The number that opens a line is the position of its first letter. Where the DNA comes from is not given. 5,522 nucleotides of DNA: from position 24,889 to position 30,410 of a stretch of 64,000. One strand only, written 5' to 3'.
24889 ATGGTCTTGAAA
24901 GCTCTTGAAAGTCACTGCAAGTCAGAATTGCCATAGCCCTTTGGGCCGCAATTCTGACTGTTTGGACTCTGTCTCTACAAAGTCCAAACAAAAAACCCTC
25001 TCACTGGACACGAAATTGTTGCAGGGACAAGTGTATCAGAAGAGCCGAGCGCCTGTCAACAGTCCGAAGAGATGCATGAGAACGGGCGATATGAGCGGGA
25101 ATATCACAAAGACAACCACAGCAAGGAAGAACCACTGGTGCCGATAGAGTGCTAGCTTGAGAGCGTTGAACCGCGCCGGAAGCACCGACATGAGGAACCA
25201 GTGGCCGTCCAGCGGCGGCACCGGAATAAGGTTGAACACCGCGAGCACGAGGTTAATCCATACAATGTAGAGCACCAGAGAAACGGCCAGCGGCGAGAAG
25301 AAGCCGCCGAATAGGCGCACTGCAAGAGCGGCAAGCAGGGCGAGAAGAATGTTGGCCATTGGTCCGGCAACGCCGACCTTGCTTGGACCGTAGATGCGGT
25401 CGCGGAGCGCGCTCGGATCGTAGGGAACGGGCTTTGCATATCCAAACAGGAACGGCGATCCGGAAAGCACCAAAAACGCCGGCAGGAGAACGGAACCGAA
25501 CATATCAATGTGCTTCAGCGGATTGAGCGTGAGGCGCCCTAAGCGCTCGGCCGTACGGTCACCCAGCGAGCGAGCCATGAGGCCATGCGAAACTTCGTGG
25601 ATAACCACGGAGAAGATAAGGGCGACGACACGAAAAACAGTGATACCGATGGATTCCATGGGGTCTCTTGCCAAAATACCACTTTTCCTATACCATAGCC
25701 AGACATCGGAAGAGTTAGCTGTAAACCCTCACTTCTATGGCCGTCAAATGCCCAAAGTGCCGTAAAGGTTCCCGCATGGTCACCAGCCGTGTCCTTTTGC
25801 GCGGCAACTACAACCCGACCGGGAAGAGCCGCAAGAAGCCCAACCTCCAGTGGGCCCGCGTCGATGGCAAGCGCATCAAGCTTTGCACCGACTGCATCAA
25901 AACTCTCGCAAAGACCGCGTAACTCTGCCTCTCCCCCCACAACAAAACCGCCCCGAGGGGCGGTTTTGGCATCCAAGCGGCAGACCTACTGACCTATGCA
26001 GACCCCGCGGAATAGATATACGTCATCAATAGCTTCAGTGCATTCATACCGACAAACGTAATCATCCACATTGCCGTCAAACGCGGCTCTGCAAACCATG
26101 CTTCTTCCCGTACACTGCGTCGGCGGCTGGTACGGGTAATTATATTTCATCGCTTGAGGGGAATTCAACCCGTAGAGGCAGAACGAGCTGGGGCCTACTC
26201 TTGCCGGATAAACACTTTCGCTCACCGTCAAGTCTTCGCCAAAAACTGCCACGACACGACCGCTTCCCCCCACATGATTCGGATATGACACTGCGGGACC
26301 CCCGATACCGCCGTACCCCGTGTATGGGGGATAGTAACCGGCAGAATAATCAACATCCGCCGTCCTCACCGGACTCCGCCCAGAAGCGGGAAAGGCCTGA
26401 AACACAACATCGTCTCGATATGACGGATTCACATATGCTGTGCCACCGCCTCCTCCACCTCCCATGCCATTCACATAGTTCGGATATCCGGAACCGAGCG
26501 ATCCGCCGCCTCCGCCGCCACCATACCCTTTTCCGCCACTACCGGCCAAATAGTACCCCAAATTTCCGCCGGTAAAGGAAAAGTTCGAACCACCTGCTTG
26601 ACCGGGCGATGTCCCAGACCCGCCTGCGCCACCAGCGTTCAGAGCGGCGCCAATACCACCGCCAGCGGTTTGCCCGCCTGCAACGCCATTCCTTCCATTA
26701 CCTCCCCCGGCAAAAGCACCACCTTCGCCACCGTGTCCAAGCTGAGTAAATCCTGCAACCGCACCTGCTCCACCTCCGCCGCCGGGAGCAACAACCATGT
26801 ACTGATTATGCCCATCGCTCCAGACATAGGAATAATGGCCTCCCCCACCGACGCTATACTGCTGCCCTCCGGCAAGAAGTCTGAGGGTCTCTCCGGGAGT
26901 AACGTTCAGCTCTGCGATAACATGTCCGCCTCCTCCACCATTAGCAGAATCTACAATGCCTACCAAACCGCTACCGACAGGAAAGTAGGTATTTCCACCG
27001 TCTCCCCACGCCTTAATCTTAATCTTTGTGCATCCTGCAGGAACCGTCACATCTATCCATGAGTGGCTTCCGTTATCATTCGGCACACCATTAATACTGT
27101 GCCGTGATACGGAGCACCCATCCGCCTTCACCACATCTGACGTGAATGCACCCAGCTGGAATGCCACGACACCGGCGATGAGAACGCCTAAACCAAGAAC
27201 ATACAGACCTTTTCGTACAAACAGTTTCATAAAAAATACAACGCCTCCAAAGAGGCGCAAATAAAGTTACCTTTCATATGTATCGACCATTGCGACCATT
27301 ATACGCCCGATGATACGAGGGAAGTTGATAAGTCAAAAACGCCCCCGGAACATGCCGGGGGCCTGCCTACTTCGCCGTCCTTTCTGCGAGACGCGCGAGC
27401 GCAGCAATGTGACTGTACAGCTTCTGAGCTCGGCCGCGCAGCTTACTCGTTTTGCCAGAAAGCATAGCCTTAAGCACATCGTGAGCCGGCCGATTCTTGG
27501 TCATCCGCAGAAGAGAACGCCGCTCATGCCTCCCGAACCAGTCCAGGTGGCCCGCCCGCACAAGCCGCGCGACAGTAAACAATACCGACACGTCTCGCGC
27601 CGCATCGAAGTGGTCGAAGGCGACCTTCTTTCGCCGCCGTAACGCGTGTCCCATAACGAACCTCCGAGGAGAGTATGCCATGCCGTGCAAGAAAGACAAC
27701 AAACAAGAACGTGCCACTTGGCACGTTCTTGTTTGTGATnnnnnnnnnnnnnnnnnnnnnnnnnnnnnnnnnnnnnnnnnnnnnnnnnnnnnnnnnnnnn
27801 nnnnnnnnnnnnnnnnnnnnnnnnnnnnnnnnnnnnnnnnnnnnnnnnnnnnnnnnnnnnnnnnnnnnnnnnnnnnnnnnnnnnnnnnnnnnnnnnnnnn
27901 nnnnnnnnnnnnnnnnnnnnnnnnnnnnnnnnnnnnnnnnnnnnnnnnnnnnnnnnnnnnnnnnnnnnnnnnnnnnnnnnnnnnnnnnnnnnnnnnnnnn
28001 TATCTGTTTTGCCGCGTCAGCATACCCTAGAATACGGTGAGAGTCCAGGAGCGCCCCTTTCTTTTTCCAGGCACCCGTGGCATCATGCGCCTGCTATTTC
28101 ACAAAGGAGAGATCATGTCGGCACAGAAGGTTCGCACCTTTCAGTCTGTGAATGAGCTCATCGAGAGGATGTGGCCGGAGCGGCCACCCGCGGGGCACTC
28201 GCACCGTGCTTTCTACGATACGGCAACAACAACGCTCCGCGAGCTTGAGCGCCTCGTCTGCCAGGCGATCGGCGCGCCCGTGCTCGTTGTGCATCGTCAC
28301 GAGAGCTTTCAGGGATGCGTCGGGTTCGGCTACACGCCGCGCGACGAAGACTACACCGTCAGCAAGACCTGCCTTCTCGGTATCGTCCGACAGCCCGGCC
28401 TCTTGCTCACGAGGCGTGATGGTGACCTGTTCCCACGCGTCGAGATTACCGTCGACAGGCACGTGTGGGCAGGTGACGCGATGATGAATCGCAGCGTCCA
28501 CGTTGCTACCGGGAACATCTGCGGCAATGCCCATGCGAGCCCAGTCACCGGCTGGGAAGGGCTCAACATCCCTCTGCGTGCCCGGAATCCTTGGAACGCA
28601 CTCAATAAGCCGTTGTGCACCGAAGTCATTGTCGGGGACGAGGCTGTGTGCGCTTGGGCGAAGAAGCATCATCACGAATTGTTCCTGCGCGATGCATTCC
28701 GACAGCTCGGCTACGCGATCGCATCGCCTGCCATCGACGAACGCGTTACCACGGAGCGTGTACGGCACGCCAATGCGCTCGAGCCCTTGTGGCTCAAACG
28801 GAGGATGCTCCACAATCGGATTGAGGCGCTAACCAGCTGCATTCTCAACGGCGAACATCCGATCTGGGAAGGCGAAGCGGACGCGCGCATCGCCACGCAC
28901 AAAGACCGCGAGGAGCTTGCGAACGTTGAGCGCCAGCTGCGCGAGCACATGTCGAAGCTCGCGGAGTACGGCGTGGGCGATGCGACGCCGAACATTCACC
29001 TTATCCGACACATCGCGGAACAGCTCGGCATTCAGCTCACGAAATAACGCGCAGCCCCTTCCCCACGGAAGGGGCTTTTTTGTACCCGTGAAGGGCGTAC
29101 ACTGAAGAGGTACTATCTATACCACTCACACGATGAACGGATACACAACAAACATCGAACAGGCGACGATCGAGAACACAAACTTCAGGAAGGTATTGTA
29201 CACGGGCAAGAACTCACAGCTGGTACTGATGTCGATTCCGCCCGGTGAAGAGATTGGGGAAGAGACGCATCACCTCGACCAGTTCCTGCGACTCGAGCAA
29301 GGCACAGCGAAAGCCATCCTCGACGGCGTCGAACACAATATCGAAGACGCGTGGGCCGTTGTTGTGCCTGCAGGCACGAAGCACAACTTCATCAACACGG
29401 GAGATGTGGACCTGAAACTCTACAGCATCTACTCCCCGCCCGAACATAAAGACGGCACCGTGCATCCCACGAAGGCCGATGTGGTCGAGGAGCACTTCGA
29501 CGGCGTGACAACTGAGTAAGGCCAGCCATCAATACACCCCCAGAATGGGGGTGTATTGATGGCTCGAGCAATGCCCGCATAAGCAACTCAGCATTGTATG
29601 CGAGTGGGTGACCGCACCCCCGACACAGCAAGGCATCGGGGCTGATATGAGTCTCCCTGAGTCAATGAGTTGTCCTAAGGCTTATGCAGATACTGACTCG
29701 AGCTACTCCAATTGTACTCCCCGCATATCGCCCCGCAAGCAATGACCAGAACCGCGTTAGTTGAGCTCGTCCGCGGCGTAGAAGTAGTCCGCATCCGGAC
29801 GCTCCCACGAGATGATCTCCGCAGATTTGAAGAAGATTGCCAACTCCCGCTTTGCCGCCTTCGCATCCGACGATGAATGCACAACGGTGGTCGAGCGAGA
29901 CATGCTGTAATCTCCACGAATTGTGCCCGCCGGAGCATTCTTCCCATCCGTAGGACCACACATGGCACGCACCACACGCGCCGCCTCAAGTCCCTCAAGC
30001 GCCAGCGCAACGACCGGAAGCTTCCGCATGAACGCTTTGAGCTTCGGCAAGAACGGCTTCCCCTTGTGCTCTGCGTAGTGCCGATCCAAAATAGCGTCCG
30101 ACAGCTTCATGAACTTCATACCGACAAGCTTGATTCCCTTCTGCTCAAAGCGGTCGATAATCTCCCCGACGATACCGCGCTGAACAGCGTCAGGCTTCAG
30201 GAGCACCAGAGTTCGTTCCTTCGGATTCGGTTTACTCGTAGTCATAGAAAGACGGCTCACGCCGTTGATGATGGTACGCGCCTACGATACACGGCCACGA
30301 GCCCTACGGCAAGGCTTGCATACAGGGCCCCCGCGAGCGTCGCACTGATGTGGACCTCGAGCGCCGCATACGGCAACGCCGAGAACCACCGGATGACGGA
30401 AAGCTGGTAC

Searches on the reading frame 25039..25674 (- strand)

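Call 82: search_protein_families(library=pfam, proteins=[window:25039-25674:-], max_evalue=0.001)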
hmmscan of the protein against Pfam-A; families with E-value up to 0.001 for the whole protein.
window:25039-25674:- (212 aa): 1 family
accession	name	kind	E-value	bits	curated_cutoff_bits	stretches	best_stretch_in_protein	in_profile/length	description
PF02163.28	Peptidase_M50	-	1e-14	54.9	27.2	2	131-172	160-201/221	Peptidase family M50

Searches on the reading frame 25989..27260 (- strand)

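Call 82: search_protein_families(library=pfam, proteins=[window:25989-27260:-], max_evalue=0.001)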
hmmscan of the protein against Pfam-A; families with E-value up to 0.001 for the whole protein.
window:25989-27260:- (424 aa): 1 family
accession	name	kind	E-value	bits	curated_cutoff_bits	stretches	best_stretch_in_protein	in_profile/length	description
PF21722.4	Gly_rich_2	-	0.00053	20.5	24.3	1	69-274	6-204/226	Glycine-rich domain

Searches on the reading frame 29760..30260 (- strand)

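Call 82: search_protein_families(library=pfam, proteins=[window:29760-30260:-], max_evalue=0.001)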
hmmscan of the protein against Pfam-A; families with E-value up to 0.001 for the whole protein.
window:29760-30260:- (167 aa): 1 family
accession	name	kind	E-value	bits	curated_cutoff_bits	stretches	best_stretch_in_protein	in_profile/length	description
PF00334.24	NDK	-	8.1e-47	158.9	27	1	15-149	1-135/135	Nucleoside diphosphate kinase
